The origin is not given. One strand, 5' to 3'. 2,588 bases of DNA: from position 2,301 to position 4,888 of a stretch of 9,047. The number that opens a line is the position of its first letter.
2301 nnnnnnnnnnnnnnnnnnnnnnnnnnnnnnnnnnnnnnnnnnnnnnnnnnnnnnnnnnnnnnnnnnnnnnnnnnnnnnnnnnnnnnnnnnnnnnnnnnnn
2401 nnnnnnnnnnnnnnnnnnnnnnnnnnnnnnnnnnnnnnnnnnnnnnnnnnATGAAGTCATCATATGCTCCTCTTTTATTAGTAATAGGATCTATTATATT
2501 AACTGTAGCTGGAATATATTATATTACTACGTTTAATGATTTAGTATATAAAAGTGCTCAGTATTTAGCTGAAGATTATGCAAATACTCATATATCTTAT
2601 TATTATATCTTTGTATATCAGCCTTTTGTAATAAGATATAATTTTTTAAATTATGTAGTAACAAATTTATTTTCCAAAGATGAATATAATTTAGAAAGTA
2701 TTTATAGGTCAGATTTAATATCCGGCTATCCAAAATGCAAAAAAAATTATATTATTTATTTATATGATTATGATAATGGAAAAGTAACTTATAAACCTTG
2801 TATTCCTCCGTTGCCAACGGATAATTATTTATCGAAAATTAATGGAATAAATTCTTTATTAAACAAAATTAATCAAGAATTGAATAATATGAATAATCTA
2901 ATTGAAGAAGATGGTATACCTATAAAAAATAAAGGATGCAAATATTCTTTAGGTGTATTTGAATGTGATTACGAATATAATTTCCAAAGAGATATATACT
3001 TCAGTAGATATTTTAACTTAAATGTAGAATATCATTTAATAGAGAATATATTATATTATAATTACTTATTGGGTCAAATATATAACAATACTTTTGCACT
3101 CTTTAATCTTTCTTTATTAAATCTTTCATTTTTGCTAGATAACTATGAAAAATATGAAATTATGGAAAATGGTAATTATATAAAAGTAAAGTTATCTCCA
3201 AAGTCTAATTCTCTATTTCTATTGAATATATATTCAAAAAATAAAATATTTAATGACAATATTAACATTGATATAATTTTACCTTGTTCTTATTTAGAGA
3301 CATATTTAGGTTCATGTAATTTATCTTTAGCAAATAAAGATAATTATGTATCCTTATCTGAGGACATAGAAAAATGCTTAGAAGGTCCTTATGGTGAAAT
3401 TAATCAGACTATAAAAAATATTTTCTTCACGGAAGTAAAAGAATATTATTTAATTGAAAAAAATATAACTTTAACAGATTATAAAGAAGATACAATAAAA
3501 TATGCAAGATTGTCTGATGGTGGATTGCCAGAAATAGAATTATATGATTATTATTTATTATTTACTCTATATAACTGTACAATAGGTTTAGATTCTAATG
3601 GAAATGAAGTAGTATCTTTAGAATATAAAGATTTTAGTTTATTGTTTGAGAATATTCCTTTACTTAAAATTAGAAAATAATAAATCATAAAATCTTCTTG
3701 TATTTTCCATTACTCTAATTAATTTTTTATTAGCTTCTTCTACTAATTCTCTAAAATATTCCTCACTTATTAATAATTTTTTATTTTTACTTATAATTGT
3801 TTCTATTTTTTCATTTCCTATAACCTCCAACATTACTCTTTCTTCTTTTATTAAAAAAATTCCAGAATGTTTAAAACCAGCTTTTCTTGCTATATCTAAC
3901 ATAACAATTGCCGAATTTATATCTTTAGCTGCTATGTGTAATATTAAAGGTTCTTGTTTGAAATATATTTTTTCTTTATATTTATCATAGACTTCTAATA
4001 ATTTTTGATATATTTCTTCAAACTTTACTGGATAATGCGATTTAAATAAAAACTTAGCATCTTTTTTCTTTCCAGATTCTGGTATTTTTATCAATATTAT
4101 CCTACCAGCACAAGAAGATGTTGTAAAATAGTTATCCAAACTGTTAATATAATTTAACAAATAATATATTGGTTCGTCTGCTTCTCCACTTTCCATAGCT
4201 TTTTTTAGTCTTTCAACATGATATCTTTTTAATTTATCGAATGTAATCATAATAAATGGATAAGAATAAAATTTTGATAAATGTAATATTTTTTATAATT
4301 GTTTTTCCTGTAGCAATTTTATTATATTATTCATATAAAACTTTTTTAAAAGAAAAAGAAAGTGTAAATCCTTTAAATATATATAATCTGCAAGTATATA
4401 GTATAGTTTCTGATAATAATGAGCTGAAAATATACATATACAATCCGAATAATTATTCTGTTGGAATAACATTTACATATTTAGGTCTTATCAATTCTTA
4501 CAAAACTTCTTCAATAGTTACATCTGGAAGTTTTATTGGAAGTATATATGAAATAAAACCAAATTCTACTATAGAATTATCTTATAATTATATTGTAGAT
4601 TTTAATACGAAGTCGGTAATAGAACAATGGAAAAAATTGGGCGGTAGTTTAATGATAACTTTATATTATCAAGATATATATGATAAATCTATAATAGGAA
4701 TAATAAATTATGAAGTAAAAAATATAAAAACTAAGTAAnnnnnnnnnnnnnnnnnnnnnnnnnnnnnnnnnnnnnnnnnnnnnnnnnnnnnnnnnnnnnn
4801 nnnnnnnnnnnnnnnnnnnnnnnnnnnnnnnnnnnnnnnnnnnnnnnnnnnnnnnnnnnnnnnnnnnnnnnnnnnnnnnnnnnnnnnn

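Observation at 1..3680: Five-cistron, ATGA-coupled operon of orphan, N-terminally anchored surface proteins: candidate undescribed cell-surface or pilin-like assembly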

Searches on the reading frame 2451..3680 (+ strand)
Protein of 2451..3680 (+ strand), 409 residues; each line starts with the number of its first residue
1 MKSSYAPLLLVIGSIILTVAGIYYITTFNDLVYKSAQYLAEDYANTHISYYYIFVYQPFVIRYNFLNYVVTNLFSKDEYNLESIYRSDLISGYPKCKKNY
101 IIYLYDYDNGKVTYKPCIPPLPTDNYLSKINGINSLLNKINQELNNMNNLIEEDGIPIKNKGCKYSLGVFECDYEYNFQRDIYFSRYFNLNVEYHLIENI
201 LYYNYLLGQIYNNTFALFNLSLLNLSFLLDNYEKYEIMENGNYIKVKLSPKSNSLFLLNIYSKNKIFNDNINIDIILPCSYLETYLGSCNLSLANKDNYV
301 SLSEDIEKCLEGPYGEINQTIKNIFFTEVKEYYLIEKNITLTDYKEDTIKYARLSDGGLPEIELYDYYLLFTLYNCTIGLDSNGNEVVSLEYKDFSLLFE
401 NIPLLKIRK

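Call 4: search_protein_families(library=pfam, proteins=[window:2451-3680:+], max_evalue=1)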
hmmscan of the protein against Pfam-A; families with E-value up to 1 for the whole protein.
window:2451-3680:+ (409 aa): 0 families

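Call 6: search_protein_families(library=ncbifam, proteins=[window:2451-3680:+], max_evalue=1)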
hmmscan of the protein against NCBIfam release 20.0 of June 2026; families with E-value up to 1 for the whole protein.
window:2451-3680:+ (409 aa): 1 family
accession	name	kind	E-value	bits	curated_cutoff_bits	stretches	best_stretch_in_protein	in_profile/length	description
NF000218.1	FexA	exception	0.76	8.3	900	1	3-67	239-304/475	chloramphenicol/florfenicol efflux MFS transporter FexA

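Call 16: search_protein_representatives(protein=window:2451-3677:+)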
Query: 409 residues. Proteins with E-value up to 0.001 (for the whole library): 5; up to 1e-10: 4; up to 1e-30: 1. The best 5 are listed.
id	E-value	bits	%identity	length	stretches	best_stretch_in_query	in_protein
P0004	9.4e-264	891.0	100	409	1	1-409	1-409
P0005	1.3e-19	87.1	38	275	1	1-262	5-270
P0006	4.7e-17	78.6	33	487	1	3-292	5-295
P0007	1.1e-13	67.6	33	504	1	1-283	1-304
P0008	1.0e-06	44.5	30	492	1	1-372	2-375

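Call 18: find_encoding_contigs(protein=P0006, flank=10000, max_places=4)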
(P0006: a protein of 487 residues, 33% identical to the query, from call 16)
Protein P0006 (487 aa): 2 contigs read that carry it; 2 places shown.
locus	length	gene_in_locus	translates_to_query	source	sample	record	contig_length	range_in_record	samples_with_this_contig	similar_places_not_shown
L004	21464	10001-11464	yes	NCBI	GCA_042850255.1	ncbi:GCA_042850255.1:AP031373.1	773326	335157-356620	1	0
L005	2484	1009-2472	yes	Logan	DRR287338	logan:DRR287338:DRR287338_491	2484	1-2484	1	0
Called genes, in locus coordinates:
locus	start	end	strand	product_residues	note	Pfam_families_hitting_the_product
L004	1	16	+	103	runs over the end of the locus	-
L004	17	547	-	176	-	-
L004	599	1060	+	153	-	PF07884:VKOR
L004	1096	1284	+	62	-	-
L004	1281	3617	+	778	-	-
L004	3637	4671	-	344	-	-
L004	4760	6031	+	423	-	-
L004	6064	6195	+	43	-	-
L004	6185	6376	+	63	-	-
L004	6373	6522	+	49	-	-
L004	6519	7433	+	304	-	-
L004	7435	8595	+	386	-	-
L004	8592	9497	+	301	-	-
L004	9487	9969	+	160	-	-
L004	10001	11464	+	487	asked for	-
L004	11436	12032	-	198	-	PF02676:TYW3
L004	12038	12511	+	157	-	-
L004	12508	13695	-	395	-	PF13662:Toprim_4 (weak), PF01751:Toprim (faint), PF13155:Toprim_2 (weak)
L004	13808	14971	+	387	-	PF01950:FBPase_3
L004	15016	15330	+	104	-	PF00428:Ribosomal_60s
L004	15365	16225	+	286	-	PF23435:DUF7121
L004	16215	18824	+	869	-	PF01411:tRNA-synt_2c, PF07973:tRNA_SAD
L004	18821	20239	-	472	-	-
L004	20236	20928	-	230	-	PF13175:AAA_15 (weak), PF00005:ABC_tran, PF13304:AAA_21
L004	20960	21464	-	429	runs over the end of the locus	-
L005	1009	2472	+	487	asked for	-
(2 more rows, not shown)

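Call 21: find_encoding_contigs(protein=P0007, flank=10000, max_places=3)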
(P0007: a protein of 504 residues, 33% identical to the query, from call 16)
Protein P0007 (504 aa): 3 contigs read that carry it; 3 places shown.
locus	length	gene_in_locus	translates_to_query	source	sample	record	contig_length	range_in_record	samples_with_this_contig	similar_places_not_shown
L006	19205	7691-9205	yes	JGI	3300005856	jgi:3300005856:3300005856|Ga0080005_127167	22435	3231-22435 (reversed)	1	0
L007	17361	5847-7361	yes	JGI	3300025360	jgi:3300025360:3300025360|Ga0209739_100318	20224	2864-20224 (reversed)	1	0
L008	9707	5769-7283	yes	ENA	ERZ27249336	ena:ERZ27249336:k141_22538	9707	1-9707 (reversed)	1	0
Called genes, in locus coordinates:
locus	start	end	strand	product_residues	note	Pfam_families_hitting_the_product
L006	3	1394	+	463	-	?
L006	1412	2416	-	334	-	-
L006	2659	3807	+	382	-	-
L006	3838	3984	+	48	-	-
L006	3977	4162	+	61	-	-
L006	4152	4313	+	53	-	-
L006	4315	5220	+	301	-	-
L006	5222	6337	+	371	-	-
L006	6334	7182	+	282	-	-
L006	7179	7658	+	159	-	-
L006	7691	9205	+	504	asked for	-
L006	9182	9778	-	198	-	PF02676:TYW3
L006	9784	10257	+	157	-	-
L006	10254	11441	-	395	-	PF13662:Toprim_4 (weak), PF01751:Toprim (weak), PF13155:Toprim_2 (weak)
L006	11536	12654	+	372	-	PF01950:FBPase_3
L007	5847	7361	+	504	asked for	-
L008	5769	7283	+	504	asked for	-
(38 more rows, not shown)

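Call 22: find_encoding_contigs(protein=P0008, flank=10000, max_places=3)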
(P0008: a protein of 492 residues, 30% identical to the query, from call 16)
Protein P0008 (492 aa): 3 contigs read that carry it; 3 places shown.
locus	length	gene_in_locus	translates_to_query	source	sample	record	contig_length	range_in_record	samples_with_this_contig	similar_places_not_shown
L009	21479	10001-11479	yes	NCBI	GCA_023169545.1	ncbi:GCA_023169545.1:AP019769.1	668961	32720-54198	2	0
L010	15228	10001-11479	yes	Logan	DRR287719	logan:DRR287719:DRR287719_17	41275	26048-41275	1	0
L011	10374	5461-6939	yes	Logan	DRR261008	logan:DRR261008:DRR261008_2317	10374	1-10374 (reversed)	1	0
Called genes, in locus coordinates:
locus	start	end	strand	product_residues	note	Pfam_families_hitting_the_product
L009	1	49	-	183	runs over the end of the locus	PF04919:DUF655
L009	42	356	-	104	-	PF03874:RNA_pol_Rpb4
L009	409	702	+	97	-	PF01157:Ribosomal_L21e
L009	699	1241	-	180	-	-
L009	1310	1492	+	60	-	-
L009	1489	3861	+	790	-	-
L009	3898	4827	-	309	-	-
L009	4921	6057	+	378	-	-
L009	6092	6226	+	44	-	-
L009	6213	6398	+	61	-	-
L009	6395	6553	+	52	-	-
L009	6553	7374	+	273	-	-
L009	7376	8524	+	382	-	-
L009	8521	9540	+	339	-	-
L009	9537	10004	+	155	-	-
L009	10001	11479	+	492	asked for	-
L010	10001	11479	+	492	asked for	-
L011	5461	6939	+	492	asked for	-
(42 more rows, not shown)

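Call 39: search_protein_families(library=pfam, proteins=[L004:1096-1281:+, L004:1281-3614:+, L004:3637-4671:-, L004:4760-6028:+, L004:6064-6192:+, L004:6185-6373:+, L004:6373-6519:+, L004:6519-7430:+, L004:12038-12508:+], max_evalue=1)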
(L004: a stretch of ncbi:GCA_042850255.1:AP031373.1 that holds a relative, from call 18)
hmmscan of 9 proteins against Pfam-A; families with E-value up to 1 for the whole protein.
L004:1096-1281:+ (62 aa): 6 families
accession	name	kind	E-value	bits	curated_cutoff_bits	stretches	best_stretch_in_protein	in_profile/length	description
PF25630.1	Phycodna_minor_capsid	-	0.006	17.3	27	1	9-51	6-51/96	Phycodnaviridae minor capsid protein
PF13800.11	Sigma_reg_N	-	0.073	13.8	26.3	1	10-55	15-56/91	Sigma factor regulator N-terminal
PF06480.20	FtsH_ext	-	0.088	13.5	25.5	1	10-51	2-36/103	FtsH Extracellular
PF00746.26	Gram_pos_anchor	-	0.11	12.9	20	1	8-29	16-37/43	LPXTG cell wall anchor motif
PF12911.12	OppC_N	-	0.15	12.4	23.9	1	14-41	20-47/53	N-terminal TM domain of oligopeptide transport permease C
PF00895.25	ATP-synt_8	-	0.25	12.3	23.4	1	12-54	10-52/55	ATP synthase protein 8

L004:1281-3614:+ (778 aa): 1 family
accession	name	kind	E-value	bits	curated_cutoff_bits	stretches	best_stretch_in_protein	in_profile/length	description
PF19574.5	LolA_3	-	0.27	11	23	1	231-268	29-66/192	Outer membrane lipoprotein carrier protein LolA-like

L004:3637-4671:- (344 aa): 1 family
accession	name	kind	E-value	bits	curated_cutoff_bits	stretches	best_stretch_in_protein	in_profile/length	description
PF25195.1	DPC2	-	0.072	14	70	0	76-136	44-99/105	Diatom pyrenoid component 2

L004:4760-6028:+ (423 aa): 2 families
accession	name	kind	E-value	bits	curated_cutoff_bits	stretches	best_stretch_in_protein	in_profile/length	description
PF11857.13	DUF3377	-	0.18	12.2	26.5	1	7-32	26-51/72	Domain of unknown function (DUF3377)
PF15012.11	DUF4519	-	0.2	12.3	27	1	8-32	28-52/56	Domain of unknown function (DUF4519)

L004:6064-6192:+ (43 aa): 1 family
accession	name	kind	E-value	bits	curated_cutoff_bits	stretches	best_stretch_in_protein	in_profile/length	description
PF23906.1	DUF7248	-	0.22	12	27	1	5-34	9-38/58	Family of unknown function (DUF7248)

L004:6185-6373:+ (63 aa): 5 families
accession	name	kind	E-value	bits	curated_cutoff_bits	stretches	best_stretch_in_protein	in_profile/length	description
PF23958.1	DUF7287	-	0.0094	17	27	1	4-30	2-28/157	Family of unknown function (DUF7287)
PF04932.20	Wzy_C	-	0.028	14.7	31.7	1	8-47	38-72/149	O-Antigen ligase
PF24432.1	DUF7555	-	0.05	14.1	28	1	5-43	4-42/133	Family of unknown function (DUF7555)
PF12216.13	m04gp34like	-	0.068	13.2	25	1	4-43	217-257/267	Immune evasion protein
PF23906.1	DUF7248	-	0.069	13.6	27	1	13-49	11-46/58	Family of unknown function (DUF7248)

L004:6373-6519:+ (49 aa): 1 family
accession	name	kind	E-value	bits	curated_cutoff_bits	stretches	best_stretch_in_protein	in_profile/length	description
PF10661.14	EssA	-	0.48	10.7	24.1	1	5-30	118-143/147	WXG100 protein secretion system (Wss), protein EssA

L004:6519-7430:+ (304 aa): 0 families

L004:12038-12508:+ (157 aa): 0 families

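Call 49: predict_structure(alignment_id=A5)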
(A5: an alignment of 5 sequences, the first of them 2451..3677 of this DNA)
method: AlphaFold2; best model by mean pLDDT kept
length: 409 residues; sequences in the alignment: 5
mean_pLDDT: 42.2   pTM: 0.34
mean pLDDT of the five models: 42.2, 41.1, 39.1, 37.7, 31.0
residues with pLDDT >= 90: 0; 70-90: 41; 50-70: 91; < 50: 277
segments of 3 or more residues with pLDDT < 50: 70-131, 198-409
pLDDT, mean of each block of 10 residues (from residue 1): 67 85 69 64 64 58 54 36 29 26 26 29 40 58 62 65 67 76 69 57 39 33 32 38 40 31 30 37 30 27 22 20 20 23 31 27 29 31 35 29 22
secondary structure, 60 per line:
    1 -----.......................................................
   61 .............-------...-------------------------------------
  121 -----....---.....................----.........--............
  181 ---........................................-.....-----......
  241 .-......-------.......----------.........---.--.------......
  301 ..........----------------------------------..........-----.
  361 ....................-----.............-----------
elements in order: H6-73 H126-129 H133-153 E158-166 E169-180 E184-195 H196-223 H225-229 E235-238 E243-248 H256-262 E273-278 H295-310 E345-354 E360-380 E386-398

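Call 66: find_related_loci(query=A6, collection=metagenome_contigs, flank=10000)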
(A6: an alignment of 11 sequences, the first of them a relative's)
Query A6 (304 aa) in metagenome_contigs; peptide patterns used: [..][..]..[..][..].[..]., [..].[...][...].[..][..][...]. (x = any residue, [..] = any of these).
600 stretches matched a pattern (row limit reached: there are more); 16 encode a relative of the query (tblastn E <= 1e-3); 16 distinct loci.
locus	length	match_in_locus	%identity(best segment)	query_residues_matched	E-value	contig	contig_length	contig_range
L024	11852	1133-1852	28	1-238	3e-18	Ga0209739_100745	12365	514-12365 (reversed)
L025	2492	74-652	29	1-204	2e-17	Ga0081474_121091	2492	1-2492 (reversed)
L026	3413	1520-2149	26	1-218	1e-16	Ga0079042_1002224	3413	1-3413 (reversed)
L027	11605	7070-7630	33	5-201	2e-16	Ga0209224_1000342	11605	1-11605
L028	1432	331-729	36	7-134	4e-16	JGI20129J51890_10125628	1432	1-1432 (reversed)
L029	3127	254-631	35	1-123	1e-14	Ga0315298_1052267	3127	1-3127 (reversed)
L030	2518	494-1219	31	1-238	3e-14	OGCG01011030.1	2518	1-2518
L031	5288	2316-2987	28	17-238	1e-13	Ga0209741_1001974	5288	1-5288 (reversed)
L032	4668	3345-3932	31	1-204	2e-13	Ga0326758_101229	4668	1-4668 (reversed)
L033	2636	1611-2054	35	1-148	1e-10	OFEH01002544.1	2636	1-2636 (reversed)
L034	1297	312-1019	28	1-238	2e-10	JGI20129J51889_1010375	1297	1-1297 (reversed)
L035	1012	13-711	28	1-238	4e-10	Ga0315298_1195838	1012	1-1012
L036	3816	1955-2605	27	17-238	3e-9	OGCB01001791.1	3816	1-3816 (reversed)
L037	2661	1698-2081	34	1-123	1e-8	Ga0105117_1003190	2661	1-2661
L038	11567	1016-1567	27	29-218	2e-8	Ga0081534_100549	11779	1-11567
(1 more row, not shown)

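Call 77: search_solved_structures(query=A5, max_evalue=10)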
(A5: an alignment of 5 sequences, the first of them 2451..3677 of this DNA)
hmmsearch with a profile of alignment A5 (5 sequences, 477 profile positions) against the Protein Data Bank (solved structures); distinct sequences matched with E-value up to 10: 0.

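Call 78: search_solved_structures(query=A6, max_evalue=10)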
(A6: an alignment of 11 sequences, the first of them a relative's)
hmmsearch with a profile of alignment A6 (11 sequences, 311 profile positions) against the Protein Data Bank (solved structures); distinct sequences matched with E-value up to 10: 1.
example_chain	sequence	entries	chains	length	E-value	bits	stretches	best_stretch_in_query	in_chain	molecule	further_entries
3c97_A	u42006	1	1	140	0.81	12.1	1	114-168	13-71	Signal transduction histidine kinase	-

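Call 79: search_protein_families(library=phrogs, proteins=[window:2451-3680:+], max_evalue=0.1)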
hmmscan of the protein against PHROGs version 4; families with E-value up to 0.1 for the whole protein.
window:2451-3680:+ (409 aa): 0 families

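Call 85: fold_search(model_id=the predicted structure, library=pdb)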
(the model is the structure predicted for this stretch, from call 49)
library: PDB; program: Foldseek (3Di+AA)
matches with E <= 10: 519; with E <= 0.001: 0
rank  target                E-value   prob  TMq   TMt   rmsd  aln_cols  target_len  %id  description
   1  8ovx_P                7.7e-02  0.25  0.11  0.21  19.7       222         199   11  Cryo-EM structure of yeast CENP-OPQU+ bound to the CENP-A N-terminus (released 2023-08-09)
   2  6qld_P                1.1e-01  0.20  0.09  0.15  19.5       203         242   11  Structure of inner kinetochore CCAN-Cenp-A complex (released 2019-10-02)
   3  6qlf_P                1.2e-01  0.18  0.09  0.16  19.0       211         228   11  Structure of inner kinetochore CCAN complex with mask1 (released 2019-10-02)
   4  3cyg_A                1.2e-01  0.14  0.09  0.15  18.6       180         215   13  Crystal structure of an uncharacterized protein from Fervidobacterium nodosum Rt17-B1 (released 2008-05-13)
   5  3cyg_B                3.2e-01  0.12  0.12  0.20  18.1       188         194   11  Crystal structure of an uncharacterized protein from Fervidobacterium nodosum Rt17-B1 (released 2008-05-13)
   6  3s5t                  4.1e-01  0.11  0.10  0.15  20.4       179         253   14  Crystal structure of a member of duf3298 family (BF2082) from bacteroides fragilis nctc 9343 at 2.30 A resolution (released 2011-06-29)
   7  6dv5_D                4.4e-01  0.30  0.08  0.18   4.2        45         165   24  Oligomeric complex of a Hsp27 24-mer at 3.6 A resolution (released 2019-06-26)
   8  2y1z_B                5.2e-01  0.38  0.08  0.31   3.1        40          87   15  Human alphaB Crystallin ACD R120G (released 2011-03-02)
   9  3f6h_B                5.9e-01  0.05  0.08  0.19  22.8       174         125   12  Crystal structure of the regulatory domain of LiCMS in complexed with isoleucine - type III (released 2009-04-21)
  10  7r5v_P                5.9e-01  0.04  0.09  0.14  18.1       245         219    8  Structure of the human CCAN CENP-A alpha-satellite complex (released 2022-04-27)
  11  6dv5_N                6.3e-01  0.25  0.08  0.18   4.5        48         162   23  Oligomeric complex of a Hsp27 24-mer at 3.6 A resolution (released 2019-06-26)
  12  6dv5_H                7.5e-01  0.21  0.08  0.18   4.2        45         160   24  Oligomeric complex of a Hsp27 24-mer at 3.6 A resolution (released 2019-06-26)
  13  3q0x_B                7.5e-01  0.06  0.10  0.16  27.3       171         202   12  N-terminal coiled-coil dimer domain of C. reinhardtii SAS-6 homolog Bld12p (released 2011-02-09)
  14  7pdz_E                8.0e-01  0.04  0.07  0.08  20.3       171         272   10  Structure of capping protein bound to the barbed end of a cytoplasmic actin filament (released 2021-09-01)
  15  1jki_A                8.5e-01  0.09  0.10  0.08   8.4        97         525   15  myo-Inositol-1-phosphate Synthase Complexed with an Inhibitor, 2-deoxy-glucitol-6-phosphate (released 2002-04-10)
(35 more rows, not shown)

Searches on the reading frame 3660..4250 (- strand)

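Call 4: search_protein_families(library=pfam, proteins=[window:3660-4250:-], max_evalue=1)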
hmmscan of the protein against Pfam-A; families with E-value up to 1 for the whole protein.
window:3660-4250:- (196 aa): 1 family
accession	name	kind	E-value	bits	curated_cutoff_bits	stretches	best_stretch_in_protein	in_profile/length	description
PF02676.19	TYW3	-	1.5e-48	165.4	27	1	8-191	3-209/211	Methyltransferase TYW3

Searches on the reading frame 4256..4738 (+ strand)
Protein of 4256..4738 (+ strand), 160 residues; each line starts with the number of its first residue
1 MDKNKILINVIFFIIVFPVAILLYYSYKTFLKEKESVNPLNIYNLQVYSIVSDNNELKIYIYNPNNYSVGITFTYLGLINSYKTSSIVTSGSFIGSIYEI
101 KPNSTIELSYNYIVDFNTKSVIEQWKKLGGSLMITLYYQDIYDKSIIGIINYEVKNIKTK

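Call 4: search_protein_families(library=pfam, proteins=[window:4256-4738:+], max_evalue=1)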
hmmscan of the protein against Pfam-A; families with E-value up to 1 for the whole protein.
window:4256-4738:+ (160 aa): 2 families
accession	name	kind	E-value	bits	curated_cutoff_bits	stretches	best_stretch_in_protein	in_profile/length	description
PF06667.17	PspB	-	0.14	12.7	25.6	1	8-29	8-29/73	Phage shock protein B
PF02699.20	YajC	-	0.21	12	28.2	1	85-121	39-76/78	Preprotein translocase subunit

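Call 6: search_protein_families(library=ncbifam, proteins=[window:4256-4738:+], max_evalue=1)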
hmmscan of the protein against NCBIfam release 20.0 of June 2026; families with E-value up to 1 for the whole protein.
window:4256-4738:+ (160 aa): 4 families
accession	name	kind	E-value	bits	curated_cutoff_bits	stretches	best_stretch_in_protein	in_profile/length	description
TIGR04398.1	SLAP_DUP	domain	0.00094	19.2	28.5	1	25-105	18-98/125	SLAP domain-containing protein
NF033904.1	LlsX_fam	subfamily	0.0054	16.8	29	1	5-76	5-78/90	LlsX family protein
TIGR04399.1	acc_Sec_SLAP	equivalog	0.0082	15.4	250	1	40-120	197-275/288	accessory Sec system S-layer assembly protein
NF006993.0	PRK09458.1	equivalog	0.057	13.8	90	1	10-31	11-32/75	envelope stress response membrane protein PspB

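Call 79: search_protein_families(library=phrogs, proteins=[window:4256-4738:+], max_evalue=0.1)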
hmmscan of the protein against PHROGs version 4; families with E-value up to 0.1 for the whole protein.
window:4256-4738:+ (160 aa): 1 family
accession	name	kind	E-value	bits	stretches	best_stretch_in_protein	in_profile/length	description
phrog_35545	-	unknown function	0.026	15.7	1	18-51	20-53/62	-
